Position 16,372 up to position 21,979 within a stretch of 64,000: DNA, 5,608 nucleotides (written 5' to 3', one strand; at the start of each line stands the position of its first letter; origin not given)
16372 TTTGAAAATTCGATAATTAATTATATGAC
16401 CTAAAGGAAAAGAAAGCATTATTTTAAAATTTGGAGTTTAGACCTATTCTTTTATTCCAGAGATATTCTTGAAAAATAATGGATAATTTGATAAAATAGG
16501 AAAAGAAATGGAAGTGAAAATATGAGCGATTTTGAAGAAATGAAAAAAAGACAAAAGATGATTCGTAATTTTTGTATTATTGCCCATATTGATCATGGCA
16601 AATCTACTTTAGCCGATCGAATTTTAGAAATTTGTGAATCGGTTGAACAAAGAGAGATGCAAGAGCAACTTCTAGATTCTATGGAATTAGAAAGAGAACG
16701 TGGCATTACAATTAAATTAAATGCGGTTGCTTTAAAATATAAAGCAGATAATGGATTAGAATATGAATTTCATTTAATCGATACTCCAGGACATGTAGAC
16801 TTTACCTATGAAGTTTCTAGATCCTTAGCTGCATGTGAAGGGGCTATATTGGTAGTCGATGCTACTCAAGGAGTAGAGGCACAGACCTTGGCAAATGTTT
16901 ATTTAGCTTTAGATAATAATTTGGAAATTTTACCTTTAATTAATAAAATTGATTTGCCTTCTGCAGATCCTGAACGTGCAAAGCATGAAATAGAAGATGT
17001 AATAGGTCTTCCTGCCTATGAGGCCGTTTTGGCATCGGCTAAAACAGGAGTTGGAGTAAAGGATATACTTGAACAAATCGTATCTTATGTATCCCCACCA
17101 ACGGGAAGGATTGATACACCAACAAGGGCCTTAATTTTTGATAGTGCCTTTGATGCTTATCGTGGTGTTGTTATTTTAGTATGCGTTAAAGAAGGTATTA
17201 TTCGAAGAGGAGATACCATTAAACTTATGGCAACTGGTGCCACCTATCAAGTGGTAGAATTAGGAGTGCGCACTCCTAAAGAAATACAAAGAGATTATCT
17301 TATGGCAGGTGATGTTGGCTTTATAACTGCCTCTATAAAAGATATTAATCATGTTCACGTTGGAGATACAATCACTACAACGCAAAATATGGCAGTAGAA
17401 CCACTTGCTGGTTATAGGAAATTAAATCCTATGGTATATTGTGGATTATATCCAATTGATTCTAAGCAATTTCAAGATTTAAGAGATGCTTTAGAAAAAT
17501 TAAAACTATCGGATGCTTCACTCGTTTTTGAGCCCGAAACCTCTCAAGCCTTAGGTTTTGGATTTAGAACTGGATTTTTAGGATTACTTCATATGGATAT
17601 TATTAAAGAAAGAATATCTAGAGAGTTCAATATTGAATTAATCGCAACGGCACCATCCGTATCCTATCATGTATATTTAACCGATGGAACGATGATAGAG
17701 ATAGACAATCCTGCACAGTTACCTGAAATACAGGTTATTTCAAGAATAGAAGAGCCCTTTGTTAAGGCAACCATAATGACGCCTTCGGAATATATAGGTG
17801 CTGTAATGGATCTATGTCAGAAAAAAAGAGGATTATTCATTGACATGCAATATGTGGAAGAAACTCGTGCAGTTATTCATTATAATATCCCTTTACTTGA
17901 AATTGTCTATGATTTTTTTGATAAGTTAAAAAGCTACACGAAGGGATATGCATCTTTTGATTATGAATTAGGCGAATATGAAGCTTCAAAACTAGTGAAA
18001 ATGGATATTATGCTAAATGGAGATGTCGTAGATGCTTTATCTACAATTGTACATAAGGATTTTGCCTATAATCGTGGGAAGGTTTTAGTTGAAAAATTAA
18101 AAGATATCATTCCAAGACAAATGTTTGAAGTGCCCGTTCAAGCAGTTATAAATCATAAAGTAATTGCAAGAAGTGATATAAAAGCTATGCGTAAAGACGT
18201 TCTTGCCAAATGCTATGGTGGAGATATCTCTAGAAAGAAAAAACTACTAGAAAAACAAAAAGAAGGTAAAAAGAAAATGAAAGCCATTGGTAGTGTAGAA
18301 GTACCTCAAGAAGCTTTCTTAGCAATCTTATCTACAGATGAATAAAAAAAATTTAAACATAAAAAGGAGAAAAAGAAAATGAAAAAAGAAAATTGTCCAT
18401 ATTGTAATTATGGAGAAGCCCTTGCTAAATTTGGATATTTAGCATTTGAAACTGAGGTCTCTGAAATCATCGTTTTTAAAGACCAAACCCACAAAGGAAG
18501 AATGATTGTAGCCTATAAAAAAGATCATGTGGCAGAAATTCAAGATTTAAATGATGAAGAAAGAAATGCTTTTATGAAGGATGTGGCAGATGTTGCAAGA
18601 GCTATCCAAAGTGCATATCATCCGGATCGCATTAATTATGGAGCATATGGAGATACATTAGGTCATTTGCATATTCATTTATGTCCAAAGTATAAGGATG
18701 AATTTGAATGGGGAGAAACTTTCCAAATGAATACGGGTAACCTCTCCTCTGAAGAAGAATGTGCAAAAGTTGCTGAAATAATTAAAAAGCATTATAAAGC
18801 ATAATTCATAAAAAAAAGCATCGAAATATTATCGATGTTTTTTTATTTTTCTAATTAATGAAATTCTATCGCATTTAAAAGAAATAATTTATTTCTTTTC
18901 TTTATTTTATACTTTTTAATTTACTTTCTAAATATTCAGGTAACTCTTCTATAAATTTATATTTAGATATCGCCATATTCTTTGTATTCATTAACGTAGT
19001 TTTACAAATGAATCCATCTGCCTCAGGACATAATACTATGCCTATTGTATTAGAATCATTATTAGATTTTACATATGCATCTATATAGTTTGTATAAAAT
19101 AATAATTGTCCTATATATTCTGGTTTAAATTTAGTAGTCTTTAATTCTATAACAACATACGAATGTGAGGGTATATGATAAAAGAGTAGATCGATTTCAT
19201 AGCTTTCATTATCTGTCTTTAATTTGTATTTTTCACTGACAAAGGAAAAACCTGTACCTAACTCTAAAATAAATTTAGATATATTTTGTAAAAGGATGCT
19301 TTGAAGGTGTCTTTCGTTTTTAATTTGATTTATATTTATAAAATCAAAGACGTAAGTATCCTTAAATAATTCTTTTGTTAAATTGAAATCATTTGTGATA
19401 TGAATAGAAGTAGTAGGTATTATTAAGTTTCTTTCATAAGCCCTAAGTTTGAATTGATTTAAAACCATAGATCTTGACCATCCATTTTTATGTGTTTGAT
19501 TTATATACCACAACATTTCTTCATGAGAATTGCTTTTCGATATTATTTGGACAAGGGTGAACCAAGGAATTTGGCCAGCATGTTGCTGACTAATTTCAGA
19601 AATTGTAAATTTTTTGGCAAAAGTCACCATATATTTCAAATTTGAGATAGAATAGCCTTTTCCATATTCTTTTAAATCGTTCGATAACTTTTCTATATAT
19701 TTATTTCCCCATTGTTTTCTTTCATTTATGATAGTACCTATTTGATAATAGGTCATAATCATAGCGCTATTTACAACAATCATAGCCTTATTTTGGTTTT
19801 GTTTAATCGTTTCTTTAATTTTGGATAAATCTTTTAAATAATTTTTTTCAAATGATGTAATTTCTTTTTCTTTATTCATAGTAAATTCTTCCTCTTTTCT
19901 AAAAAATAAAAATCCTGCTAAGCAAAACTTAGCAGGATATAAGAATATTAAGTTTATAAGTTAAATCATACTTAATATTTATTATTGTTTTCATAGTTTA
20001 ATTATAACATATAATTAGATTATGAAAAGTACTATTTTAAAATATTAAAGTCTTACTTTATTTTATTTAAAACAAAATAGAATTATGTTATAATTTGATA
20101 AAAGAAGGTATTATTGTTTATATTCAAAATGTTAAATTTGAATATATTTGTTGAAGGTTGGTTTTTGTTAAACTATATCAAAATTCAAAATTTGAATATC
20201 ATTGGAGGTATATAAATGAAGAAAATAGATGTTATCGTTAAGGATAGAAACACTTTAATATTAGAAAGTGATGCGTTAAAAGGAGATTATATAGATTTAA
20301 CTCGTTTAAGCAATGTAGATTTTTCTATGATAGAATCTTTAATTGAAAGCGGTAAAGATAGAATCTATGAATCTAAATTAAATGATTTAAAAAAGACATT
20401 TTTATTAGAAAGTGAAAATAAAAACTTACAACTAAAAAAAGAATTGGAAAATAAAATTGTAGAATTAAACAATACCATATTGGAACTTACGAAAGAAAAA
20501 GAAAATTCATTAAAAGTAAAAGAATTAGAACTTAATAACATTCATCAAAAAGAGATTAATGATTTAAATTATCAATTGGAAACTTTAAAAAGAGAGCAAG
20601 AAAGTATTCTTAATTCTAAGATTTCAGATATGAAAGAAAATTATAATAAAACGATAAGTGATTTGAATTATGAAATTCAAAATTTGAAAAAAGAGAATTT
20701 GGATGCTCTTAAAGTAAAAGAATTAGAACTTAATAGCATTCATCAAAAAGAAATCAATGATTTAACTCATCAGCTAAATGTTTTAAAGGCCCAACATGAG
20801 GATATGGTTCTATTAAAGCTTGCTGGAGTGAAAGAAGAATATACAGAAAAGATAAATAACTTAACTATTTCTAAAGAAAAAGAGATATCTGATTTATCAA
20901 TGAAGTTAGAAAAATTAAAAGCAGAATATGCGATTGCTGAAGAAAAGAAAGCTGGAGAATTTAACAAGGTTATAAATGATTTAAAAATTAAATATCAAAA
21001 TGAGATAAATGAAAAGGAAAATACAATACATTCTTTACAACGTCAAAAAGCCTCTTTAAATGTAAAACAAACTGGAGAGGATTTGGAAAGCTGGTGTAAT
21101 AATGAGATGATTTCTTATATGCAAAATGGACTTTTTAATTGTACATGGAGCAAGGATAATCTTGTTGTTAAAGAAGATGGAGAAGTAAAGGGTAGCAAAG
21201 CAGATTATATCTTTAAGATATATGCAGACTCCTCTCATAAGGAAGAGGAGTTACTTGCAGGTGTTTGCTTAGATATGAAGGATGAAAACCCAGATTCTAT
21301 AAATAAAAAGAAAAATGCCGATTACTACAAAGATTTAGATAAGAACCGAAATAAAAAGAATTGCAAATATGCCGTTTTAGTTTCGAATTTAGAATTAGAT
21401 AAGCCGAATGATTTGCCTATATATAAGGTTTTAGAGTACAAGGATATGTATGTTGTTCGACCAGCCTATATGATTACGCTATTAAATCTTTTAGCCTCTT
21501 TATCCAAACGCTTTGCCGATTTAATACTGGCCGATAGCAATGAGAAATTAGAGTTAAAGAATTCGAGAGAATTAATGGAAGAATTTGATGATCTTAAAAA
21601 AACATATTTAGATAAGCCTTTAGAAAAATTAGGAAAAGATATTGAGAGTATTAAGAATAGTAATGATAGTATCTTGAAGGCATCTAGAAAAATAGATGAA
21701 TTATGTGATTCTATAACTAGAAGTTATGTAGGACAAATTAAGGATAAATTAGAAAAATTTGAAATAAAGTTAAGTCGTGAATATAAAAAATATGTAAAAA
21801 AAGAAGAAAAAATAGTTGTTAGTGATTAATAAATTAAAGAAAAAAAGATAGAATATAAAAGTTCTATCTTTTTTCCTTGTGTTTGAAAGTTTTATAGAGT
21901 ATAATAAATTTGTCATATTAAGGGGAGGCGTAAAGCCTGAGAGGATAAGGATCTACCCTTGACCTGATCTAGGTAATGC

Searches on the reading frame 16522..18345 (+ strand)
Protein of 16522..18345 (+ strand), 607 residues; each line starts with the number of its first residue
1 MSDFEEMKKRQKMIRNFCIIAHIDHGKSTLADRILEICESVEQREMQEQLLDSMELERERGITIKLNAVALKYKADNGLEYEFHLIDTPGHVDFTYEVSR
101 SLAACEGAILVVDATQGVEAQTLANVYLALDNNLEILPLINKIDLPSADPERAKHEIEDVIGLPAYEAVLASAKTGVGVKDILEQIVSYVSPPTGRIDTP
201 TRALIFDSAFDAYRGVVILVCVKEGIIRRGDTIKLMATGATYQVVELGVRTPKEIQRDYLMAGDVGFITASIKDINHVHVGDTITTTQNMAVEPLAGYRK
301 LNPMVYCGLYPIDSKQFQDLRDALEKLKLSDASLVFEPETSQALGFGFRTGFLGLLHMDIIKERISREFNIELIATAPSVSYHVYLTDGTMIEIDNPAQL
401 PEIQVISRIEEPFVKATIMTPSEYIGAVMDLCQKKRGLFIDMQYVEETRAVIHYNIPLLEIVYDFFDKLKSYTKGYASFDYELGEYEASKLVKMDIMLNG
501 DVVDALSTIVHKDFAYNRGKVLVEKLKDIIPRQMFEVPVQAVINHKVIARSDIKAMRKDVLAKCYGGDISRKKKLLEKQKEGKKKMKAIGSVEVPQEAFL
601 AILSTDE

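Call 35: search_protein_families(library=pfam, proteins=[window:16522-18345:+], max_evalue=0.00001)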
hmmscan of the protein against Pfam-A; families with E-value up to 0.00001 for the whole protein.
window:16522-18345:+ (607 aa): 4 families
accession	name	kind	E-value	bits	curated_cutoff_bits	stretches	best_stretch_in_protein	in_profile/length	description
PF00009.33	GTP_EFTU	-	2.6e-55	187.4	26.5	1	13-191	2-187/188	Elongation factor Tu GTP binding domain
PF06421.17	LepA_C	-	3.2e-50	169.2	29.7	1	498-603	1-106/107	GTP-binding protein LepA C-terminus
PF00679.30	EFG_C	-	1.2e-24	86.6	27.9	1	409-495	2-87/89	Elongation factor G C-terminus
PF03144.31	GTP_EFTU_D2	-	1.8e-08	35.1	30.3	1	215-285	1-73/73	Elongation factor Tu domain 2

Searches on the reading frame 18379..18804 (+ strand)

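Call 35: search_protein_families(library=pfam, proteins=[window:18379-18804:+], max_evalue=0.00001)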
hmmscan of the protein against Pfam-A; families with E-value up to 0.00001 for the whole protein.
window:18379-18804:+ (141 aa): 1 family
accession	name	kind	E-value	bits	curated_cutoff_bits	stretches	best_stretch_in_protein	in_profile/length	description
PF01230.28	HIT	-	8.1e-09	36.5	21.5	1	24-106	11-97/98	HIT domain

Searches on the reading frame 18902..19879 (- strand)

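Call 35: search_protein_families(library=pfam, proteins=[window:18902-19879:-], max_evalue=0.00001)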
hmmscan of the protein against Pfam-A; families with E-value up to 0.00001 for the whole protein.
window:18902-19879:- (325 aa): 2 families
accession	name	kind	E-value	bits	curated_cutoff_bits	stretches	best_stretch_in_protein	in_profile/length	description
PF06250.17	YhcG_C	-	1.8e-47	161.5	32.5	1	170-322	2-157/157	YhcG PDDEXK nuclease domain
PF17761.7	DUF1016_N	-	6.1e-32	111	32.8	1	20-150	1-137/137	DUF1016 N-terminal domain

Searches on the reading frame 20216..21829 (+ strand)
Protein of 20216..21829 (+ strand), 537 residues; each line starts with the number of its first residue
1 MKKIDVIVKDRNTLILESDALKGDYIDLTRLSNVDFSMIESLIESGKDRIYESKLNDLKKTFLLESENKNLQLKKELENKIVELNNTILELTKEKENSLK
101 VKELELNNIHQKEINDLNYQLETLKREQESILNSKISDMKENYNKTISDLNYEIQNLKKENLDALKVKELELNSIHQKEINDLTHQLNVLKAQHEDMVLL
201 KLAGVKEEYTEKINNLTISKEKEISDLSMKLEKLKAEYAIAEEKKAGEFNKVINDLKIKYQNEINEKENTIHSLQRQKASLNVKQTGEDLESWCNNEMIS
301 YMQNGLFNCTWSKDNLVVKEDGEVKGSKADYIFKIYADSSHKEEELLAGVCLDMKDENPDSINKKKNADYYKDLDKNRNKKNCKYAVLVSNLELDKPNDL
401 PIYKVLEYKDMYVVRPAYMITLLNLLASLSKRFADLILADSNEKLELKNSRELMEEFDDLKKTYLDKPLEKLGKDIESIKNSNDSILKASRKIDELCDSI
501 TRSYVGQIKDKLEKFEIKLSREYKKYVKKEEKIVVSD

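Call 35: search_protein_families(library=pfam, proteins=[window:20216-21829:+], max_evalue=0.00001)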
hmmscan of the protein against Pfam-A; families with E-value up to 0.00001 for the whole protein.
window:20216-21829:+ (537 aa): 1 family
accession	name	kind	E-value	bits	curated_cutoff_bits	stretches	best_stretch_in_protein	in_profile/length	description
PF09903.14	DUF2130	-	2e-36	126.1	26.7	1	257-519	5-252/255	Uncharacterized protein conserved in bacteria (DUF2130)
